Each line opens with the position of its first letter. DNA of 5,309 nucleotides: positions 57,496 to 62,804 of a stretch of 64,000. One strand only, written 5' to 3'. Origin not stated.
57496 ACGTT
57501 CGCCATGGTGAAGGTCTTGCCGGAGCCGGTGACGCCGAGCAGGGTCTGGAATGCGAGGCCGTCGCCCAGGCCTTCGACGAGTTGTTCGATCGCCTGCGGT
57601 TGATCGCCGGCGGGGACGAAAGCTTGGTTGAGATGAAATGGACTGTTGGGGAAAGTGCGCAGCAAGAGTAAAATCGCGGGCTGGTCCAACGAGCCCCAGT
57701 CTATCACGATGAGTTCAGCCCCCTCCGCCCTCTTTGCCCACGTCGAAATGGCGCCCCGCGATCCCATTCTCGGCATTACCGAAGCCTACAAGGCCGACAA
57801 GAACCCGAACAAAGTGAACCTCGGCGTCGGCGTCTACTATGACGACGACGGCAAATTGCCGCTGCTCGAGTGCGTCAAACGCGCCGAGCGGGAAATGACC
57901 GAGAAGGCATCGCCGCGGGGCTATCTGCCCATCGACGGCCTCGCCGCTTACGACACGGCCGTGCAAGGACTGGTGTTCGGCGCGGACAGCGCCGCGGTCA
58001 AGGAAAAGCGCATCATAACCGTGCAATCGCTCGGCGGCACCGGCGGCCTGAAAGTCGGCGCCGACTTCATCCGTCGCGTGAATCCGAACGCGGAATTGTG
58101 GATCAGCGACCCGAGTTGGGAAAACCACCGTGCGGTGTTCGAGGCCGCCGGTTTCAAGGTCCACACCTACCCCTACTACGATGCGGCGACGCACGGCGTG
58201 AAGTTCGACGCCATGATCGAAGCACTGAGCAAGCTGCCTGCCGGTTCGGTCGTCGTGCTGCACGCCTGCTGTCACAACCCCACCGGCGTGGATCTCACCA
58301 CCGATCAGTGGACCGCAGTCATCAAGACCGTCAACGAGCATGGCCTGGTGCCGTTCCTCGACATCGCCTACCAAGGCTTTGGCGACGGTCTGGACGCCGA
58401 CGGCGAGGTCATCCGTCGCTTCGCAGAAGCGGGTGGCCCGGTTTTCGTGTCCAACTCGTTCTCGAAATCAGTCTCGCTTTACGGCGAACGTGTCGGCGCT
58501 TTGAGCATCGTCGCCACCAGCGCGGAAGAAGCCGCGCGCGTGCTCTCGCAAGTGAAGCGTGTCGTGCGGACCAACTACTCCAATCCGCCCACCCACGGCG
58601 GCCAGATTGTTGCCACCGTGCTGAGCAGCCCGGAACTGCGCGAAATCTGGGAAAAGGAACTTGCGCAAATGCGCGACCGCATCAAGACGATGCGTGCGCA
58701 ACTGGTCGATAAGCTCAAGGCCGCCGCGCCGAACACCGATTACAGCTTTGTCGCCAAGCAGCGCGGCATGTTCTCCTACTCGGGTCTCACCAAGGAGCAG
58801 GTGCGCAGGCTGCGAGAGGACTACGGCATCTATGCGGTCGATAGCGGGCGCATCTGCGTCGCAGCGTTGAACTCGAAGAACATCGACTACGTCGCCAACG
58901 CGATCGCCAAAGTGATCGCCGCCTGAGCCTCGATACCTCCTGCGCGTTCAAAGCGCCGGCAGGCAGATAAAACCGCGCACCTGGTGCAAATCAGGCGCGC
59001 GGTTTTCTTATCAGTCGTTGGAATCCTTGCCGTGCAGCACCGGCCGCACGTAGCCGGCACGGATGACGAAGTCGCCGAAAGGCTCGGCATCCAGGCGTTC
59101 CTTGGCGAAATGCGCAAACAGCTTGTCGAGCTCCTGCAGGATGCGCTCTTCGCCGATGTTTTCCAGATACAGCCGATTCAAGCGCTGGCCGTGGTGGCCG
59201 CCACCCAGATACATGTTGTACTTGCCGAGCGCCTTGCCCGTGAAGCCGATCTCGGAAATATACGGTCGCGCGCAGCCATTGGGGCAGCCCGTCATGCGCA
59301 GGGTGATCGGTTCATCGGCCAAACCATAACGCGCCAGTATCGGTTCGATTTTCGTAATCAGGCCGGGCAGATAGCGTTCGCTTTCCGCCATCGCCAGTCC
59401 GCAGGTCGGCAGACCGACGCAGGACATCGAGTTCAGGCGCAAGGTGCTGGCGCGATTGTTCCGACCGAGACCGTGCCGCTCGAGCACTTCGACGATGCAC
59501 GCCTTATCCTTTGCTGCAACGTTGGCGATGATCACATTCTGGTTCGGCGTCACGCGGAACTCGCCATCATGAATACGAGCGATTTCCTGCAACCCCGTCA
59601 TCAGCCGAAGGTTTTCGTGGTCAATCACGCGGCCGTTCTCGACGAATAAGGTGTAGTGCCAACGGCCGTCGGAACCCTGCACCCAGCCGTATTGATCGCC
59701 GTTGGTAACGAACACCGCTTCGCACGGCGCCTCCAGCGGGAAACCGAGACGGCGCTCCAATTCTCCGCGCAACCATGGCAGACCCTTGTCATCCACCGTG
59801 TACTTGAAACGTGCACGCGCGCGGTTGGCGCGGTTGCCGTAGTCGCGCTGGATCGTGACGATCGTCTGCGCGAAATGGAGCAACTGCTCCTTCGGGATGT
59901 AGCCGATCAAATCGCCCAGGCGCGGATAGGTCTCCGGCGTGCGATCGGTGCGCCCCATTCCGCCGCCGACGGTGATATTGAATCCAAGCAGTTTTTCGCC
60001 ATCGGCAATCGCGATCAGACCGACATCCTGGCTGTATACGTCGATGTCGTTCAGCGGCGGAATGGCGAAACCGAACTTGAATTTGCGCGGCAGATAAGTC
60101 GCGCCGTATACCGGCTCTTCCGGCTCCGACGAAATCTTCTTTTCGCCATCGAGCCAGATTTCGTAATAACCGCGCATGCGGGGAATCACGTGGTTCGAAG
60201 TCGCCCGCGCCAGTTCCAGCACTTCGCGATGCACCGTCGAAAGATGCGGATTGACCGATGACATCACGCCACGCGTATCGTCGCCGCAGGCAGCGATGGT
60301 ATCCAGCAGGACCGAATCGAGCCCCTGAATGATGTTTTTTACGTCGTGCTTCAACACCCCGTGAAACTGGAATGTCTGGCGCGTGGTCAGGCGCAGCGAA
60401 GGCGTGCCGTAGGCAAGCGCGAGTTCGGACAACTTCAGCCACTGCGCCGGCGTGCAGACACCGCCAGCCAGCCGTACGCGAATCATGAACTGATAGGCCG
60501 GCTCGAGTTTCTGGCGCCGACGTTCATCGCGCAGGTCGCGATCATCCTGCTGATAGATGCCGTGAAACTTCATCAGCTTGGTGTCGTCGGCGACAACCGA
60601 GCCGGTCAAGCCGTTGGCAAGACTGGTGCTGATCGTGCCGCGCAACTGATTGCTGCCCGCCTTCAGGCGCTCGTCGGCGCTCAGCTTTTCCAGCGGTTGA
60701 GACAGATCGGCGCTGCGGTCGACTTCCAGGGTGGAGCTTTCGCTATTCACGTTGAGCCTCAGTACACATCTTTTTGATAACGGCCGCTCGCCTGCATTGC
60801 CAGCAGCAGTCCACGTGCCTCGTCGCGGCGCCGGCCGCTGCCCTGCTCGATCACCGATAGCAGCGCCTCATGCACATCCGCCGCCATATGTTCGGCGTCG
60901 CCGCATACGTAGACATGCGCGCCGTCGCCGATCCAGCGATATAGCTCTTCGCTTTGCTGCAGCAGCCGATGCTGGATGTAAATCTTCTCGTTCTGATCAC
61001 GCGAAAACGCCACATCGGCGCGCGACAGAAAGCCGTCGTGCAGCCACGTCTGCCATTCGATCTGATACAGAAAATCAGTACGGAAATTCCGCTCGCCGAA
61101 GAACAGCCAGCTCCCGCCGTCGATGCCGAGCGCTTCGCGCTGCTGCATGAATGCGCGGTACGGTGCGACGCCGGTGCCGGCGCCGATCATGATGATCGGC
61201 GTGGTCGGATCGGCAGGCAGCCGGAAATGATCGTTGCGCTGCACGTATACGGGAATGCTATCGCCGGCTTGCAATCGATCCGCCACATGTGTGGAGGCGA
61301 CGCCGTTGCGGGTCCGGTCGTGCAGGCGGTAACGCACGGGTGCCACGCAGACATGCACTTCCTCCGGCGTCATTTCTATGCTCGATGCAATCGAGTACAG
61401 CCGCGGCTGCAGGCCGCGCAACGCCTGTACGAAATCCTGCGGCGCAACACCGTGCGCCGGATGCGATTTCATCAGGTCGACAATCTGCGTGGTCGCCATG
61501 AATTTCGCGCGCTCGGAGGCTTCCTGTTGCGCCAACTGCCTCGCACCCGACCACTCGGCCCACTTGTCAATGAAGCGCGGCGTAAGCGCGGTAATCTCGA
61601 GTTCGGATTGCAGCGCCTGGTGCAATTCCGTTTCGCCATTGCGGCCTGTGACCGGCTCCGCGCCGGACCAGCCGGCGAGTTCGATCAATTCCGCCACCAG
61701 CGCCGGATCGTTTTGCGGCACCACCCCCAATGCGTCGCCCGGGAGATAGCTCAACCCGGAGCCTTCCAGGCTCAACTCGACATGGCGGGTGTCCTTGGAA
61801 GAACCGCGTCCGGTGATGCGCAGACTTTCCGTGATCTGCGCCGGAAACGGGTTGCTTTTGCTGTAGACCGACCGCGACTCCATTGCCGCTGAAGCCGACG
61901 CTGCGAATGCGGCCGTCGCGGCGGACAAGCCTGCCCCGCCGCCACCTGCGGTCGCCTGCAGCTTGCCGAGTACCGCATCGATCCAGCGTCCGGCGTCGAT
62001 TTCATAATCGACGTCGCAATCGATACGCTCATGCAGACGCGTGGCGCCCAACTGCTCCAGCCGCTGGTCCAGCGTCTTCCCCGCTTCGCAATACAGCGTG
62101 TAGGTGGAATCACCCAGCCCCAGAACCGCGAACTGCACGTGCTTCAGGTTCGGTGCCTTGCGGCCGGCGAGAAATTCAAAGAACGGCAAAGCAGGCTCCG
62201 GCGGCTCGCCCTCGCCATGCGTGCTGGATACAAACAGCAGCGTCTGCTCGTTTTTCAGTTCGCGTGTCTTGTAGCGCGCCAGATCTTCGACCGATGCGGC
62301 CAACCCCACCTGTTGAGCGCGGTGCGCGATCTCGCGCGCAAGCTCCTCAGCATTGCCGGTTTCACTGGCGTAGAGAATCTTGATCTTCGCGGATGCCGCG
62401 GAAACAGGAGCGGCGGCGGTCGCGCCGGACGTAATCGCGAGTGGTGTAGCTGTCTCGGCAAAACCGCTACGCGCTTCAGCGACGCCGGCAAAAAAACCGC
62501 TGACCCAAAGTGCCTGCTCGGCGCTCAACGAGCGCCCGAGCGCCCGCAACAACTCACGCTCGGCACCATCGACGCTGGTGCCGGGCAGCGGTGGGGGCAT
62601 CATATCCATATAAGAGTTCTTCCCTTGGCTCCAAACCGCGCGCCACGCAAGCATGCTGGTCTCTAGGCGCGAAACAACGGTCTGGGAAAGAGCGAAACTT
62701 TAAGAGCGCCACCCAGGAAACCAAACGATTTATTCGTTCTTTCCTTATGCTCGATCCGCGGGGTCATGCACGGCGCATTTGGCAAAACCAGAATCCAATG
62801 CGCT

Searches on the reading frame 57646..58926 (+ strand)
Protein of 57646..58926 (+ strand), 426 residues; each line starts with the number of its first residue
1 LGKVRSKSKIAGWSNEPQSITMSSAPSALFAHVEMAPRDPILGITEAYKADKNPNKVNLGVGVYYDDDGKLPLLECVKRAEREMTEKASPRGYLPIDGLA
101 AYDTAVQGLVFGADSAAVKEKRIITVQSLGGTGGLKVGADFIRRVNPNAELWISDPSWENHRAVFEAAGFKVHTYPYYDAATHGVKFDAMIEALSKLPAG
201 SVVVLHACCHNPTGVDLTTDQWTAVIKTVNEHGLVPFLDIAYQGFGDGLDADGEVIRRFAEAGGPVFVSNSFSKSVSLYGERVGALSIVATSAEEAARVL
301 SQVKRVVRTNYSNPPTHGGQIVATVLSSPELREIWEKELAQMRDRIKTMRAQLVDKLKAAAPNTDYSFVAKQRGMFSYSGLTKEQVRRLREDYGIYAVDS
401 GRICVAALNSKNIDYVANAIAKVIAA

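Call 60: search_protein_families(library=pfam, proteins=[window:57646-58926:+], max_evalue=0.00001)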
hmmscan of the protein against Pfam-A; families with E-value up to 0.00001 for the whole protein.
window:57646-58926:+ (426 aa): 1 family
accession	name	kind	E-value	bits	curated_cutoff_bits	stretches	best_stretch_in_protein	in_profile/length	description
PF00155.27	Aminotran_1_2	-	5.9e-89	299.2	19.7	1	55-420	2-361/361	Aminotransferase class I and II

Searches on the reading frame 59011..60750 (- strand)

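Call 60: search_protein_families(library=pfam, proteins=[window:59011-60750:-], max_evalue=0.00001)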
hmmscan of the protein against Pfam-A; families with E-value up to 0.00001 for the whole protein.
window:59011-60750:- (579 aa): 2 families
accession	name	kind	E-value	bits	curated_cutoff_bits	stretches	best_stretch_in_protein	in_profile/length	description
PF01077.27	NIR_SIR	-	6e-40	136.7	27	1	190-337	12-156/158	Nitrite and sulphite reductase 4Fe-4S domain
PF03460.22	NIR_SIR_ferr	-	1e-31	108.9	24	2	84-146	6-68/69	Nitrite/Sulfite reductase ferredoxin-like half domain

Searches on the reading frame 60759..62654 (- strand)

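Call 60: search_protein_families(library=pfam, proteins=[window:60759-62654:-], max_evalue=0.00001)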
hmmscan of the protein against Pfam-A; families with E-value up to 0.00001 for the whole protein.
window:60759-62654:- (631 aa): 3 families
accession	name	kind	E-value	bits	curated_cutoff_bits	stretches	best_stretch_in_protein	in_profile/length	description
PF00258.30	Flavodoxin_1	-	5e-33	114.7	25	1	93-216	1-130/143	Flavodoxin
PF00667.26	FAD_binding_1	-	8.1e-28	98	32.3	1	265-455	4-221/222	FAD binding domain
PF00175.26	NAD_binding_1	-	4.4e-16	59.9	22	1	489-595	1-108/109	Oxidoreductase NAD-binding domain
